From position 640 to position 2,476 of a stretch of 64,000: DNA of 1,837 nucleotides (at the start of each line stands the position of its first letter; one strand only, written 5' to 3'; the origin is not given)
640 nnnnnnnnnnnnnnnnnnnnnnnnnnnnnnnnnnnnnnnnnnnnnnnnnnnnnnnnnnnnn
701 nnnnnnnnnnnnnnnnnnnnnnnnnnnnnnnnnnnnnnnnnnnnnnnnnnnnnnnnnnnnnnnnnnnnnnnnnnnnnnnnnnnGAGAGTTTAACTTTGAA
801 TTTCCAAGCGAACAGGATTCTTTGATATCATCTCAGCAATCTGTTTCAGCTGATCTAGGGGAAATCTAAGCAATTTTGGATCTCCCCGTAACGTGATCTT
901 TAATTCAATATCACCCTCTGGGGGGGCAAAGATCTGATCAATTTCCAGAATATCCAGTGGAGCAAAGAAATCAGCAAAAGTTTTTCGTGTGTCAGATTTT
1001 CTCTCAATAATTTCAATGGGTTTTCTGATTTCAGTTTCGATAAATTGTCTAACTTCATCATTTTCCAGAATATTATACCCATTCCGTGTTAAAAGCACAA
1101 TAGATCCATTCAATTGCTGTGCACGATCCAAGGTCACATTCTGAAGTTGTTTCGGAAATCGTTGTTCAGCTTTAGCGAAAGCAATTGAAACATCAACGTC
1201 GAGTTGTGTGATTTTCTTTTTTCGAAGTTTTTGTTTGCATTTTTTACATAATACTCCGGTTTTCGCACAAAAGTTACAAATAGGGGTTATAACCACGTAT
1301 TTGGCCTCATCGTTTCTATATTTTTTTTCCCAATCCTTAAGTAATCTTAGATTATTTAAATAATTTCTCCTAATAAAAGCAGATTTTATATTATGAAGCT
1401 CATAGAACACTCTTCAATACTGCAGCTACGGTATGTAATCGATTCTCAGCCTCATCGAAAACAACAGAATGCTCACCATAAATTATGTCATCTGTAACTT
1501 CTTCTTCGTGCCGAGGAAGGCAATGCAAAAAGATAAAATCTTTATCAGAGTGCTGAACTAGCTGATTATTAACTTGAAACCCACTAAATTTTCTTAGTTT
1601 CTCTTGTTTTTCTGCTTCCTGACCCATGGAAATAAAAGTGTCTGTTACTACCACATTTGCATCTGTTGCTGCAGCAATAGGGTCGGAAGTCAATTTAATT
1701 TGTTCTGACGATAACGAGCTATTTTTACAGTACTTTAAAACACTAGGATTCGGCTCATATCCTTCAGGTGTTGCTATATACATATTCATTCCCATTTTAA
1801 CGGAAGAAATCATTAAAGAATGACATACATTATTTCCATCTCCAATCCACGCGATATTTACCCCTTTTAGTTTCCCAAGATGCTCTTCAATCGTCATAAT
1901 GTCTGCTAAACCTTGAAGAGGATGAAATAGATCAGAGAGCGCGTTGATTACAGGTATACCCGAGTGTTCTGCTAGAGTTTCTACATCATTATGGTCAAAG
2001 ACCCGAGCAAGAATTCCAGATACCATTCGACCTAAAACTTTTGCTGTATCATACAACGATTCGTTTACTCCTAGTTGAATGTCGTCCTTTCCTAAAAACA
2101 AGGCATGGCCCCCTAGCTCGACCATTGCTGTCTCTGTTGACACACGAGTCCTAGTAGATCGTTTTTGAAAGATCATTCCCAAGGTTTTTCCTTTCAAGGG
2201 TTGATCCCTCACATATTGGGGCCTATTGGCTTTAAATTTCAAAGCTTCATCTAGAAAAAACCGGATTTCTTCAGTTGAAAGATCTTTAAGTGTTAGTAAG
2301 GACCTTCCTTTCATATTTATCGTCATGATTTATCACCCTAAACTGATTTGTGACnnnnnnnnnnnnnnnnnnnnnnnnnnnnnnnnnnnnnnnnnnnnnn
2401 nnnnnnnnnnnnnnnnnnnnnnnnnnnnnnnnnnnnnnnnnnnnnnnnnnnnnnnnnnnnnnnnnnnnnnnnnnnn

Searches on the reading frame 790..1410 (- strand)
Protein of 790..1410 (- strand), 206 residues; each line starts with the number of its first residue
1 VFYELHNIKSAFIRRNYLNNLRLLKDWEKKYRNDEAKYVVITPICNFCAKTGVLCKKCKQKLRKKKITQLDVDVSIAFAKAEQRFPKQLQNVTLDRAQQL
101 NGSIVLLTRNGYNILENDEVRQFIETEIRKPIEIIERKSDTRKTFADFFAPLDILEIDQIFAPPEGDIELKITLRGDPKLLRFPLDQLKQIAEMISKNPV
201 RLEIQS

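Call 3: search_protein_families(library=pfam, proteins=[window:790-1410:-], max_evalue=1)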
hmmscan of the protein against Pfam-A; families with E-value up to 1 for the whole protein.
window:790-1410:- (206 aa): 1 family
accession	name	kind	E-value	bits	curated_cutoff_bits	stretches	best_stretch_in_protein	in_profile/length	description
PF13184.12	KH_5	-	0.03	14.9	27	1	123-157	32-67/69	NusA-like KH domain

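Call 65: search_protein_families(library=ncbifam, proteins=[window:790-1410:-], max_evalue=0.001)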
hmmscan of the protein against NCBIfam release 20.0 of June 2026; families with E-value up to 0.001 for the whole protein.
window:790-1410:- (206 aa): 1 family
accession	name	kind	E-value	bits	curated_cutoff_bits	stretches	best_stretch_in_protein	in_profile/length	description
NF005013.0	PRK06418.1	equivalog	1.3e-26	93.3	175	1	42-204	3-165/166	transcription elongation factor NusA-like protein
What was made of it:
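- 790..1410 (-): NusA-like KH-domain protein, the downstream syntenic neighbour (orthologues are 167-168 aa, so the true start is probably internal). NF005013 93 bits, below cutoff (call 65).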

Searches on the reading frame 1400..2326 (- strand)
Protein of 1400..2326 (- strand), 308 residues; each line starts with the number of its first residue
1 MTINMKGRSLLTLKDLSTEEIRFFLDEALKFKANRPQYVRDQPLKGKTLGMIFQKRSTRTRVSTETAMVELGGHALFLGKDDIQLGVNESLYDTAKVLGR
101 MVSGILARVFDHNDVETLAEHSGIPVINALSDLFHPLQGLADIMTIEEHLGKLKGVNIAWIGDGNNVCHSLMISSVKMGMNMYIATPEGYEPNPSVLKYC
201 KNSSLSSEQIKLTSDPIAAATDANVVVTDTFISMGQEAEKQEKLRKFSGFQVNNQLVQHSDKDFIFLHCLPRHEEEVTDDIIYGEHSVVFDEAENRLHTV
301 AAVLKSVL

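Call 3: search_protein_families(library=pfam, proteins=[window:1400-2326:-], max_evalue=1)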
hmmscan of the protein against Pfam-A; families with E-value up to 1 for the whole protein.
window:1400-2326:- (308 aa): 2 families
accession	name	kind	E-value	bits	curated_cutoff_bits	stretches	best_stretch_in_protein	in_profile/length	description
PF00185.30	OTCace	-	1e-53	182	29.4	1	154-306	1-156/157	Aspartate/ornithine carbamoyltransferase, Asp/Orn binding domain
PF02729.26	OTCace_N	-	3.8e-49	167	29.9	1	8-148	1-148/148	Aspartate/ornithine carbamoyltransferase, carbamoyl-P binding domain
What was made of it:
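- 1400..2326 (-): argF, ornithine carbamoyltransferase. Pfam OTCace_N and OTCace (call 3).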

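Call 65: search_protein_families(library=ncbifam, proteins=[window:1400-2326:-], max_evalue=0.001)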
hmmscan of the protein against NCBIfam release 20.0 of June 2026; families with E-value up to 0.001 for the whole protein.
window:1400-2326:- (308 aa): 17 families
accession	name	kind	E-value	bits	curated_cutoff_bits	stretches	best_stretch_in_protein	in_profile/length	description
TIGR00658.1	orni_carb_tr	equivalog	5.1e-126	419.9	280.85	1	8-308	1-303/304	ornithine carbamoyltransferase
NF001986.0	PRK00779.1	subfamily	8.4e-119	396.2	306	1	5-308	3-304/307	ornithine carbamoyltransferase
TIGR04384.1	putr_carbamoyl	exception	2.6e-86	289.7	500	1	11-304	3-303/330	putrescine carbamoyltransferase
NF011380.0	PRK14805.1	equivalog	6.9e-85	284.7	421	1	9-307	3-299/302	ornithine carbamoyltransferase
NF003286.0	PRK04284.1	subfamily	1e-78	264.8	515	1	3-306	2-328/332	ornithine carbamoyltransferase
NF002470.0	PRK01713.1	equivalog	1.8e-58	198.6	545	1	1-272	1-277/334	ornithine carbamoyltransferase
NF009213.0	PRK12562.1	subfamily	1e-55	189.4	559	2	8-276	7-281/334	ornithine carbamoyltransferase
NF011379.0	PRK14804.1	equivalog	3.1e-47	161.2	373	1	9-305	8-306/311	ornithine carbamoyltransferase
NF003384.0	PRK04523.1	equivalog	7.4e-39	133.7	288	1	8-307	4-332/336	N-acetylornithine carbamoyltransferase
TIGR00670.1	asp_carb_tr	equivalog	2.1e-38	132.1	236.95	1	8-307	1-302/304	aspartate carbamoyltransferase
NF002032.1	PRK00856.1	equivalog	2.6e-38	131.9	263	1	9-307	2-296/297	aspartate carbamoyltransferase catalytic subunit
NF006046.0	PRK08192.1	equivalog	3.4e-25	89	512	1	4-299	3-308/339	aspartate carbamoyltransferase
NF008853.0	PRK11891.1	equivalog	9.6e-22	77.2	560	1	40-281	121-367/430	aspartate carbamoyltransferase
NF010387.0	PRK13814.1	equivalog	4e-13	49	660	1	42-305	41-300/310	aspartate carbamoyltransferase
NF005538.0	PRK07200.1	equivalog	8.7e-12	44.7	453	1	10-233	24-274/396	knotted carbamoyltransferase YgeW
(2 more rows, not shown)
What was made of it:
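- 1400..2326 (-): TIGR00658 419.9 bits against a cutoff of 280.85 (call 65).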
